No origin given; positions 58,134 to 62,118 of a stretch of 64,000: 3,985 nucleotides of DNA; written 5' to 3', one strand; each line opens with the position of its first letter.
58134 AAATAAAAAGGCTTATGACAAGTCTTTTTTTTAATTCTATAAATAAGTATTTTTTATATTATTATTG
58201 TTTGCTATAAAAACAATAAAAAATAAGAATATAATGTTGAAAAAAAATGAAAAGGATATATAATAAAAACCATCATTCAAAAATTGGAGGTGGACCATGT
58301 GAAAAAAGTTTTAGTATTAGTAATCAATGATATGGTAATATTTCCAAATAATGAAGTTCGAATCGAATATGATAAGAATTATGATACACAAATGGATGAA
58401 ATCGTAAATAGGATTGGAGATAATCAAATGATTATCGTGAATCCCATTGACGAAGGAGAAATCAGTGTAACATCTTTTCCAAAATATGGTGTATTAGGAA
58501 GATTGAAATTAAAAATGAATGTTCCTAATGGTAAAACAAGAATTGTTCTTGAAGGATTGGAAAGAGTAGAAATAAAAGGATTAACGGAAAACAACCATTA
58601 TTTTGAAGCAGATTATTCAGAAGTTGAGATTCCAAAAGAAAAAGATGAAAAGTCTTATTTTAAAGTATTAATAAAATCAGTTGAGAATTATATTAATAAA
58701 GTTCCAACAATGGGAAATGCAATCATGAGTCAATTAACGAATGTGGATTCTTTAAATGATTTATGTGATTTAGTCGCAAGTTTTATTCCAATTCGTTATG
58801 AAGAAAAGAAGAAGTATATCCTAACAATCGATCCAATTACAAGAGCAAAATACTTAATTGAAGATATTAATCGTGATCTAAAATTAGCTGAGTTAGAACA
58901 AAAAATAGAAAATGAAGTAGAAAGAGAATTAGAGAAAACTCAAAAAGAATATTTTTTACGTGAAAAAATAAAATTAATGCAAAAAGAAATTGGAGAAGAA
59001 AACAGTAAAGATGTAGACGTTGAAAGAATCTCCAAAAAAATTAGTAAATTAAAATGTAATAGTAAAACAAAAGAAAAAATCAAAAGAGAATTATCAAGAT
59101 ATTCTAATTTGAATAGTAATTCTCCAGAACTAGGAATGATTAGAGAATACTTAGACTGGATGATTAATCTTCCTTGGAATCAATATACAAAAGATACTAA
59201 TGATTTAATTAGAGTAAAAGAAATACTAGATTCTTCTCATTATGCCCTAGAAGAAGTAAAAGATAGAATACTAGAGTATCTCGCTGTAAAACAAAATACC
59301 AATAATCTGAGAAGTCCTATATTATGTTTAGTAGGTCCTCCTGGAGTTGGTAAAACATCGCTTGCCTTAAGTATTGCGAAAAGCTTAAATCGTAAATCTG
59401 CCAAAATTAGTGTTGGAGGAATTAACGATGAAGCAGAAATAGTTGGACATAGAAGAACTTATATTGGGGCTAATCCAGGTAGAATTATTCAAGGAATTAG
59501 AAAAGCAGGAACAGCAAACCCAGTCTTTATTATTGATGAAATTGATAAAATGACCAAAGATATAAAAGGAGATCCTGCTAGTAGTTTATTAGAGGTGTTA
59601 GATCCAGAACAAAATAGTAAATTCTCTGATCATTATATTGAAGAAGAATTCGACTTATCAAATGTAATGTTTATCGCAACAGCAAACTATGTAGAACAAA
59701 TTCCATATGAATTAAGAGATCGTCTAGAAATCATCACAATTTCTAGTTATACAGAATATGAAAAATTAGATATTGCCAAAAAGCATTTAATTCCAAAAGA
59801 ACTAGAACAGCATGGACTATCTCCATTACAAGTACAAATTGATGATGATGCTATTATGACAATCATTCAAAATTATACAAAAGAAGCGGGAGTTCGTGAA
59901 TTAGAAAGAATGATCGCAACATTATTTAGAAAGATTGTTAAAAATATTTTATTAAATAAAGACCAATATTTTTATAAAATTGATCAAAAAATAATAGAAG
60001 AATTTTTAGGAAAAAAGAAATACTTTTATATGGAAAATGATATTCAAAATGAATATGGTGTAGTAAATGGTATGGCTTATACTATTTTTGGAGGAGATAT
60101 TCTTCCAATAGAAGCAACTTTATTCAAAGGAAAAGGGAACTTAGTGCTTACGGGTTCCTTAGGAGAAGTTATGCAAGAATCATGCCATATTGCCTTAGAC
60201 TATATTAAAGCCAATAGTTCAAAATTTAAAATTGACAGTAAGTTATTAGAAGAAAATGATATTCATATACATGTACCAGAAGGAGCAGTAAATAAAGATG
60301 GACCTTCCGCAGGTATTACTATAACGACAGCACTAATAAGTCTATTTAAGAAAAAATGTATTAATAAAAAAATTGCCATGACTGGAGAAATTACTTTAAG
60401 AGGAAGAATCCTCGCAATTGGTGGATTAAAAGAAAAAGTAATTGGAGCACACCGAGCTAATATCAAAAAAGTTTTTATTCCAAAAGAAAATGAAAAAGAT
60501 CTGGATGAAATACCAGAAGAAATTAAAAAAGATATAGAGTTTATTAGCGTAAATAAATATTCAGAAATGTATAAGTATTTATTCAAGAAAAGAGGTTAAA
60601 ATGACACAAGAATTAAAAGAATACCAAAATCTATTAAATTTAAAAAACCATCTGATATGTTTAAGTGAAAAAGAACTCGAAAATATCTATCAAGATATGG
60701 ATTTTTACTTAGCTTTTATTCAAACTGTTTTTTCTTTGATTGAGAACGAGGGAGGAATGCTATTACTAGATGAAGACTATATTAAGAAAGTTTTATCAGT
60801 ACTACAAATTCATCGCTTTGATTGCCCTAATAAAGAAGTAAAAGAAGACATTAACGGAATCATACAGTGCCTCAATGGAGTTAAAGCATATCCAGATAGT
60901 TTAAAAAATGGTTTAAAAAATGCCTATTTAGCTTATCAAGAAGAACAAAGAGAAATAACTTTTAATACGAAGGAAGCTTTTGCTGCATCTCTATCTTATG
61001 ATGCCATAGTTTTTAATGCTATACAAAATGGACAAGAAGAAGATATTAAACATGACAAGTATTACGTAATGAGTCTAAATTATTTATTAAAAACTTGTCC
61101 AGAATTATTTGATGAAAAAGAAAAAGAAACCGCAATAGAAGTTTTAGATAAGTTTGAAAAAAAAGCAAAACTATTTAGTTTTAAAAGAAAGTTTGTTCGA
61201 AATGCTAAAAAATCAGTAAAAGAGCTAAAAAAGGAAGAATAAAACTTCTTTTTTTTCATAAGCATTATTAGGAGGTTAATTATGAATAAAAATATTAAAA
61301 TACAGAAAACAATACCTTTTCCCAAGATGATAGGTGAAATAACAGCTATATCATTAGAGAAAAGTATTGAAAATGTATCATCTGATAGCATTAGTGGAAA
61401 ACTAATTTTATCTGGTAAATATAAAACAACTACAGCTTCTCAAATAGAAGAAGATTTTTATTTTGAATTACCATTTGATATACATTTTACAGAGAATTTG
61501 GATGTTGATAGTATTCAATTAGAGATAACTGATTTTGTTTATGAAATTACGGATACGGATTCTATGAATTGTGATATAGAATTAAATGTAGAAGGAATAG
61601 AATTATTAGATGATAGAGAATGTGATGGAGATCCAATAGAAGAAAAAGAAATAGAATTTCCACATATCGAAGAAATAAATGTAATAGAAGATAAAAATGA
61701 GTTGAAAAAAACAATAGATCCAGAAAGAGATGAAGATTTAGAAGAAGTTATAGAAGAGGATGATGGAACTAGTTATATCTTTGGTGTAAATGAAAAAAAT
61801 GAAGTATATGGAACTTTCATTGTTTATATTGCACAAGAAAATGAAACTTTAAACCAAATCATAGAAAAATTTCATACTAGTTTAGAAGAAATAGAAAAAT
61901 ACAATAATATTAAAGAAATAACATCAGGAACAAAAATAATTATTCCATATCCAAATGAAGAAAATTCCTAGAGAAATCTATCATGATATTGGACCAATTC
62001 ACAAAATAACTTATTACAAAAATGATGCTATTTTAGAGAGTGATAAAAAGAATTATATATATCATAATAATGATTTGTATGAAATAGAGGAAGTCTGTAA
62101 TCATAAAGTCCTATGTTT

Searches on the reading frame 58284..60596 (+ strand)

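Call 89: search_protein_families(library=pfam, proteins=[window:58284-60596:+], max_evalue=0.0001)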
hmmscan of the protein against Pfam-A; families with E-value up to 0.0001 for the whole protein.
window:58284-60596:+ (771 aa): 11 families
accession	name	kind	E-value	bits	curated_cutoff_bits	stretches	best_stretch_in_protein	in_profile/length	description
PF05362.19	Lon_C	-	3.6e-83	278.6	21.1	1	565-767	1-203/205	Lon protease (S16) C-terminal proteolytic domain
PF00004.35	AAA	-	9.3e-25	88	21.2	1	347-485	1-127/131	ATPase family associated with various cellular activities (AAA)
PF22667.2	Lon_lid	-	7e-21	74.1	27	1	508-560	1-53/57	Lon protease AAA+ ATPase lid domain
PF02190.22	LON_substr_bdg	-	6.8e-20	72.3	28.7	1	9-196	2-199/200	ATP-dependent protease La (LON) substrate-binding domain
PF07728.20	AAA_5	-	3e-11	43.9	22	1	347-480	2-138/139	AAA domain (dynein-related subfamily)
PF07724.20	AAA_2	-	1.3e-07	32.2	27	1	348-504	7-157/166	AAA domain (Cdc48 subfamily)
PF13541.12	ChlI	-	1.5e-07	31.8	27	1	609-736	1-121/121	Subunit ChlI of Mg-chelatase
PF08298.17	AAA_PrkA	-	1.8e-05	24.4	25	1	305-371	47-112/358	PrkA AAA domain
PF13191.12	AAA_16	-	2.2e-05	25.4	32.6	0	342-375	22-55/167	AAA ATPase domain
PF13401.12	AAA_22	-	4.6e-05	24.2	27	0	345-426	6-99/130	AAA domain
PF01695.23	IstB_IS21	-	9.8e-05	22.4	24.1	0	316-440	65-180/238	IstB-like ATP binding protein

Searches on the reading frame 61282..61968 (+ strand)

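Call 89: search_protein_families(library=pfam, proteins=[window:61282-61968:+], max_evalue=0.0001)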
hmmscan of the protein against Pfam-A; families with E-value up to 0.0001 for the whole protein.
window:61282-61968:+ (229 aa): 1 family
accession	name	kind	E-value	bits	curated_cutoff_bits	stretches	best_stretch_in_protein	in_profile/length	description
PF20918.2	SPOCS_spoVID-N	-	5.5e-05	23.5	27.1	0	5-106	3-132/132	SPOCS_spoVID-N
